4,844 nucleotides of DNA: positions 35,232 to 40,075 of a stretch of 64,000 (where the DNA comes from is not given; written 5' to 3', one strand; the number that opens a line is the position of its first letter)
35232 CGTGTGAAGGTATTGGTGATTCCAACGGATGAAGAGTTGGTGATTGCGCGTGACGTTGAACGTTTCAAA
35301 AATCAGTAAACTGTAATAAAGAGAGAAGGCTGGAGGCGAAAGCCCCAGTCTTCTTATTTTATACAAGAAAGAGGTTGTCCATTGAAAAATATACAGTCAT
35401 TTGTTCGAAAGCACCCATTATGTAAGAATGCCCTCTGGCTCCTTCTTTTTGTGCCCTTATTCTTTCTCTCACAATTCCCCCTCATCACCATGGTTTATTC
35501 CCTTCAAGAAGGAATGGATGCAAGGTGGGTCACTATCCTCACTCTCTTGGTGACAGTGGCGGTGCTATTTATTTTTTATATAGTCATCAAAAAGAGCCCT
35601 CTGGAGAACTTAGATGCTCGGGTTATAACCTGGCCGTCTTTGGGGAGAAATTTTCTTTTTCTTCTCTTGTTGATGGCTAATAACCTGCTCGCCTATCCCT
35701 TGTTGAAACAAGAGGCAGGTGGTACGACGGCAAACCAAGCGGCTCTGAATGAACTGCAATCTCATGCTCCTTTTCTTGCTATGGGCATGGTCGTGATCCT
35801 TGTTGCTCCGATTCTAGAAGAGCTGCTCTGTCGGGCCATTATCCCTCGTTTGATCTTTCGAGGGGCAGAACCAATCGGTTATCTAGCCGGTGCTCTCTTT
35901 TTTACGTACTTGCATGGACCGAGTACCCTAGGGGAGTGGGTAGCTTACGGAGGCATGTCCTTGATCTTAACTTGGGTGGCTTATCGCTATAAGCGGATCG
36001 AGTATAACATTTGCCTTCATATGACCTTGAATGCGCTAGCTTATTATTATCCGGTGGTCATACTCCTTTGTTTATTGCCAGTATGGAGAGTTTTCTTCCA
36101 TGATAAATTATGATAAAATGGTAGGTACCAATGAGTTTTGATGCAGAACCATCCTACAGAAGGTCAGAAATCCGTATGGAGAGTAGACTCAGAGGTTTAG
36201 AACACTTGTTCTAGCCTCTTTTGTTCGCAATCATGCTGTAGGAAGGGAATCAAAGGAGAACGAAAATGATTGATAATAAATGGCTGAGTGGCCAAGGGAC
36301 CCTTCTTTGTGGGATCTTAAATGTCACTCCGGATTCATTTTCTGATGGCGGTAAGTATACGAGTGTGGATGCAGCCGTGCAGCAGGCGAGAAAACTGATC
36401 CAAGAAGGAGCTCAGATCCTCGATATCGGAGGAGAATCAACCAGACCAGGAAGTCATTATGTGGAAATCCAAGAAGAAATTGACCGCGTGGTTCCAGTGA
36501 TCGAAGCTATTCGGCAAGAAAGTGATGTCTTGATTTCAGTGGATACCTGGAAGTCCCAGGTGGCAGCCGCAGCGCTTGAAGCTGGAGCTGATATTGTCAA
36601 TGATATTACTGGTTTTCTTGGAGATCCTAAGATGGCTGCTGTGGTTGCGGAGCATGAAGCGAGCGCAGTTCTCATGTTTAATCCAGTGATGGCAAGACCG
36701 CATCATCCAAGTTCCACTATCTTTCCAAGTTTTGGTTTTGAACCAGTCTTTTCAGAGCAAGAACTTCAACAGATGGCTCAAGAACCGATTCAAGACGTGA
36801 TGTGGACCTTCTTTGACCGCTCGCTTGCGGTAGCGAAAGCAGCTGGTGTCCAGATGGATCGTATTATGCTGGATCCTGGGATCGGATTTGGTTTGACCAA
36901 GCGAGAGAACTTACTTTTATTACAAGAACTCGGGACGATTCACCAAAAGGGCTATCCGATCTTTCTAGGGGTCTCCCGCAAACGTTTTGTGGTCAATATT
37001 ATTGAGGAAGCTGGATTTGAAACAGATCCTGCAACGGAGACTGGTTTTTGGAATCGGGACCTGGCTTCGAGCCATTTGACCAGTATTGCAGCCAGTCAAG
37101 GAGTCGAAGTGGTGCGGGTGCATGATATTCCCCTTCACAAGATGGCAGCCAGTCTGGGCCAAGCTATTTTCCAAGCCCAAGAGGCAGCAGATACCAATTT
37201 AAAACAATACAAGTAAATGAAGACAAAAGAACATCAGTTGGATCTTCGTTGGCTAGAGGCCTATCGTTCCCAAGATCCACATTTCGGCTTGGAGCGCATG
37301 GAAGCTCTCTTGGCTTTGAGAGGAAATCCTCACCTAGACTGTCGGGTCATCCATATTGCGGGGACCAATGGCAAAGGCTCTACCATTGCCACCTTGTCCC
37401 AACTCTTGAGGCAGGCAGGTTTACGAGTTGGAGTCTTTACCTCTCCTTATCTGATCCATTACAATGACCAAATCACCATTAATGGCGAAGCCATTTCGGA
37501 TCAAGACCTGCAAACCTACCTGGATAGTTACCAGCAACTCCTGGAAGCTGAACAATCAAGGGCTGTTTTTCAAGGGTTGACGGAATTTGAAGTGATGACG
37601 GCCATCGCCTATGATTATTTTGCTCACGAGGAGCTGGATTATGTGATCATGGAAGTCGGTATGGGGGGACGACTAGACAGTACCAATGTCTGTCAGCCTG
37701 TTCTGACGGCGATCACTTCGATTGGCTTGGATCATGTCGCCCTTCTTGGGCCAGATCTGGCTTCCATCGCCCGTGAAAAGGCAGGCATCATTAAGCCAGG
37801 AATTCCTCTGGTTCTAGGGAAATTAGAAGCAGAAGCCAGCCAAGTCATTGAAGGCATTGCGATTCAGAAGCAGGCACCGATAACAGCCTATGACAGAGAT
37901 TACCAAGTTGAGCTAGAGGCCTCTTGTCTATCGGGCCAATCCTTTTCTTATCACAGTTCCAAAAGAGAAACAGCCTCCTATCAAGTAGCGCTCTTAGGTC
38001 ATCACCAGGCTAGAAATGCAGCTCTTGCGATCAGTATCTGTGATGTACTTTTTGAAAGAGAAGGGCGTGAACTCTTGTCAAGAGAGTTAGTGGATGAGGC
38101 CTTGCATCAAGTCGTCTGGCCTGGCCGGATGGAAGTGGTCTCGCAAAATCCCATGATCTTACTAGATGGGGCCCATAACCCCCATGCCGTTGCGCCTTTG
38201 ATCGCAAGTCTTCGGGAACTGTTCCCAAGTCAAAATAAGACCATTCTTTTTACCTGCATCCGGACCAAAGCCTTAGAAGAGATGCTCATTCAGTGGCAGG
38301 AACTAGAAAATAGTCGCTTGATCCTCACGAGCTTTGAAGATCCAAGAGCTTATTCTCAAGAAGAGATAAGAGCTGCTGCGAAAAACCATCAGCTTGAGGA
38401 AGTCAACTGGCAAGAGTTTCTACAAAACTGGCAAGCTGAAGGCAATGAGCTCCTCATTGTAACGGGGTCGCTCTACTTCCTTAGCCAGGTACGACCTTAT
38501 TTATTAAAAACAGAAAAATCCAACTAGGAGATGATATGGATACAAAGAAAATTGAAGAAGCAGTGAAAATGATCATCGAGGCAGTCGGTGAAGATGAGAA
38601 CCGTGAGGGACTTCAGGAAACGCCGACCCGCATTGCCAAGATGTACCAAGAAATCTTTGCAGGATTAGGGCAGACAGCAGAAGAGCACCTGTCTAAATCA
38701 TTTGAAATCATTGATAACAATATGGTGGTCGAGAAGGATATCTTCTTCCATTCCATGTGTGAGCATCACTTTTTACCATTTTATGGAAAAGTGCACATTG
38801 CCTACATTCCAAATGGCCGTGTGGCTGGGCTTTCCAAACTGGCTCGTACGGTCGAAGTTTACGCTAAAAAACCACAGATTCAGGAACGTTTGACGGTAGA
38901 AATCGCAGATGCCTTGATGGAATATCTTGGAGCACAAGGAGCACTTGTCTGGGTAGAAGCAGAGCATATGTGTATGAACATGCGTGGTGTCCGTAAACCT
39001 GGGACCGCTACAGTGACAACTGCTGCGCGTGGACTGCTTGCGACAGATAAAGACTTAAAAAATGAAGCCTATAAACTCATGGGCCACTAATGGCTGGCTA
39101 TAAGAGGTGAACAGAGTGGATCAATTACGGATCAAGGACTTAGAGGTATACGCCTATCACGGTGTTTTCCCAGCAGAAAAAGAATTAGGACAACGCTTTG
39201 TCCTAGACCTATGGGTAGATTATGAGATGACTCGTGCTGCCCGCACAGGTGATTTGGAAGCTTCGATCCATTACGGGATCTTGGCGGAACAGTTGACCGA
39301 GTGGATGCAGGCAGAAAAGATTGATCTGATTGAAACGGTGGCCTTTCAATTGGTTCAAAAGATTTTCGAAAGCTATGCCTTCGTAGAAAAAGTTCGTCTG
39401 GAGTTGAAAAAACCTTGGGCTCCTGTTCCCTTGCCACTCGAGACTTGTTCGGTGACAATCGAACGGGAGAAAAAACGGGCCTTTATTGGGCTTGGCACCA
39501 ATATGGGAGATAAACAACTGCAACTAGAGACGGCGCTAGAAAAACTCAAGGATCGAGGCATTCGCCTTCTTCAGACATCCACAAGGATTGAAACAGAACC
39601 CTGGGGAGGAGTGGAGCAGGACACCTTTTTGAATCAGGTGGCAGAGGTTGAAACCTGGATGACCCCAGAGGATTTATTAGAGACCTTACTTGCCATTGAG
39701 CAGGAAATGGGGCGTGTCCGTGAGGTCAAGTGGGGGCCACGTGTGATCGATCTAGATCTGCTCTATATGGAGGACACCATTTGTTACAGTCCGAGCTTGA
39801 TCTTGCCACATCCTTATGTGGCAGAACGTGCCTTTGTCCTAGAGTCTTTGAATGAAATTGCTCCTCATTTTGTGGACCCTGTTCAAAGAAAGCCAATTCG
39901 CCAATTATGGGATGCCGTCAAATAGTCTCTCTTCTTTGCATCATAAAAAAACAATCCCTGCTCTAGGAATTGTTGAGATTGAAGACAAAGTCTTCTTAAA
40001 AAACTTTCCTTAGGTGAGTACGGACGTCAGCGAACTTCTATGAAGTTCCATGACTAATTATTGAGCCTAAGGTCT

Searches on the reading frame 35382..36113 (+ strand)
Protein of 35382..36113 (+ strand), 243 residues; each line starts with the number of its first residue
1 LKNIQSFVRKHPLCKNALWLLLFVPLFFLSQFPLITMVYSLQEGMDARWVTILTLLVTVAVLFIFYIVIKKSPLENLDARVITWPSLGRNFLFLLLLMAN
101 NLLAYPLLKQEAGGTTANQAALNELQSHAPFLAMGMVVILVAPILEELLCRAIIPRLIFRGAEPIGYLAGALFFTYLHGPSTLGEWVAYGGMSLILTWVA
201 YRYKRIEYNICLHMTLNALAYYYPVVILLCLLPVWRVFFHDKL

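Call 81: search_protein_families(library=pfam, proteins=[window:35382-36113:+], max_evalue=0.00001)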
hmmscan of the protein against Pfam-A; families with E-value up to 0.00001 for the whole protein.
window:35382-36113:+ (243 aa): 1 family
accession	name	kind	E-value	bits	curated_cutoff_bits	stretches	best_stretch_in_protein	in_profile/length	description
PF02517.21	Rce1-like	-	2.3e-14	53.9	22.4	1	131-219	4-93/93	Type II CAAX prenyl endopeptidase Rce1-like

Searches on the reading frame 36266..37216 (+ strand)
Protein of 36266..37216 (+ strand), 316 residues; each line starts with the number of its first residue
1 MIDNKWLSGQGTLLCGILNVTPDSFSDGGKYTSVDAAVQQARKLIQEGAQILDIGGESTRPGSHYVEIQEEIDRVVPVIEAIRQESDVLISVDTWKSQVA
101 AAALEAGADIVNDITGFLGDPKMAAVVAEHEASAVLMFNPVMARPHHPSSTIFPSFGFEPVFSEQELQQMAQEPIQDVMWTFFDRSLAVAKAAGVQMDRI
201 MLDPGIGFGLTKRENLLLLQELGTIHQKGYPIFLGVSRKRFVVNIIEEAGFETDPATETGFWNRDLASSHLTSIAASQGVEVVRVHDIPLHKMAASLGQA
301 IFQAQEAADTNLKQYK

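Call 81: search_protein_families(library=pfam, proteins=[window:36266-37216:+], max_evalue=0.00001)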
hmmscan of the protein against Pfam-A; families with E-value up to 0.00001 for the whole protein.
window:36266-37216:+ (316 aa): 1 family
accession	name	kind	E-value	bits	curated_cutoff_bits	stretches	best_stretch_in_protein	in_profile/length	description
PF00809.28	Pterin_bind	-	2.1e-78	263.8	25.5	1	15-286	1-244/244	Pterin binding enzyme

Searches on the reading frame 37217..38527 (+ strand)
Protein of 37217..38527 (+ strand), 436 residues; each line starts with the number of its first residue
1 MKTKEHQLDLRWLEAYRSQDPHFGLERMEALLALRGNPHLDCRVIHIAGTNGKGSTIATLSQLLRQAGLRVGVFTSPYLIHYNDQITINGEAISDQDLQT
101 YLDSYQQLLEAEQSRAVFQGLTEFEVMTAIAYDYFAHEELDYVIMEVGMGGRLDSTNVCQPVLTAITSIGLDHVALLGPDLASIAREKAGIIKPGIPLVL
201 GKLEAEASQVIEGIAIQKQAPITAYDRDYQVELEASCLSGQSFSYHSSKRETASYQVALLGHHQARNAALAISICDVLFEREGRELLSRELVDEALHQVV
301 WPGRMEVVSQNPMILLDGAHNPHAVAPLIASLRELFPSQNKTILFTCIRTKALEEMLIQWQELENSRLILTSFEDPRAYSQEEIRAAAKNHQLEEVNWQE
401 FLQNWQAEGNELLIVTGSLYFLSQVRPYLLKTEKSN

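Call 81: search_protein_families(library=pfam, proteins=[window:37217-38527:+], max_evalue=0.00001)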
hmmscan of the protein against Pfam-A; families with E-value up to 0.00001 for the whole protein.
window:37217-38527:+ (436 aa): 2 families
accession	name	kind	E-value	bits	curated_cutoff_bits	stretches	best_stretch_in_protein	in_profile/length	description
PF02875.26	Mur_ligase_C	-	2.1e-13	51.7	28.4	1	303-418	1-126/127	Mur ligase, glutamate ligase domain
PF08245.18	Mur_ligase_M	-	6.2e-13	49.6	24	1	47-274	1-199/200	Mur ligase middle domain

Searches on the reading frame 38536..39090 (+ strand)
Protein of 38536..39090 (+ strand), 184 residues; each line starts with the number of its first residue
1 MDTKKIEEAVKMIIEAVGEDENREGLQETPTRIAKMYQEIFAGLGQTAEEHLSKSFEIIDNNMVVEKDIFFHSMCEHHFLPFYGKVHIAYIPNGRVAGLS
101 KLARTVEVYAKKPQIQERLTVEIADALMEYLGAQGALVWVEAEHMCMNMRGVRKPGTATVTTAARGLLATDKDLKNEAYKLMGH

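Call 81: search_protein_families(library=pfam, proteins=[window:38536-39090:+], max_evalue=0.00001)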
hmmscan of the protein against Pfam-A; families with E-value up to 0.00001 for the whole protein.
window:38536-39090:+ (184 aa): 1 family
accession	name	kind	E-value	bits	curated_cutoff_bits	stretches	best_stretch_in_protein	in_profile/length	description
PF01227.27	GTP_cyclohydroI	-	3.3e-74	248.6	27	1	6-182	1-178/179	GTP cyclohydrolase I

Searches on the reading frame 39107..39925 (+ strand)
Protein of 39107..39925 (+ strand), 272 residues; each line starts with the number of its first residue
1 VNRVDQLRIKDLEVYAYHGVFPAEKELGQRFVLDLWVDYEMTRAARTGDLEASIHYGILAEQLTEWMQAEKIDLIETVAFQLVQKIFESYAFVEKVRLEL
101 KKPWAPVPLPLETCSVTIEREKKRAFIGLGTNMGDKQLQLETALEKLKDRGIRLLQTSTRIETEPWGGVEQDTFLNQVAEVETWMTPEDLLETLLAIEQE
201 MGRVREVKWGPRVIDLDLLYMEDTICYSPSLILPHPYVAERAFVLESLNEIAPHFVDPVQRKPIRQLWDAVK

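Call 81: search_protein_families(library=pfam, proteins=[window:39107-39925:+], max_evalue=0.00001)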
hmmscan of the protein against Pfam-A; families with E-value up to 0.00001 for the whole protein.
window:39107-39925:+ (272 aa): 2 families
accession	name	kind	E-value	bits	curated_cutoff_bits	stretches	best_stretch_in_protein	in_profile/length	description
PF01288.25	HPPK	-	1.2e-38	132.5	25.7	1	126-253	1-116/116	7,8-dihydro-6-hydroxymethylpterin-pyrophosphokinase (HPPK)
PF02152.23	FolB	-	2.2e-32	112.3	31.8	1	8-119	2-113/113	Dihydroneopterin aldolase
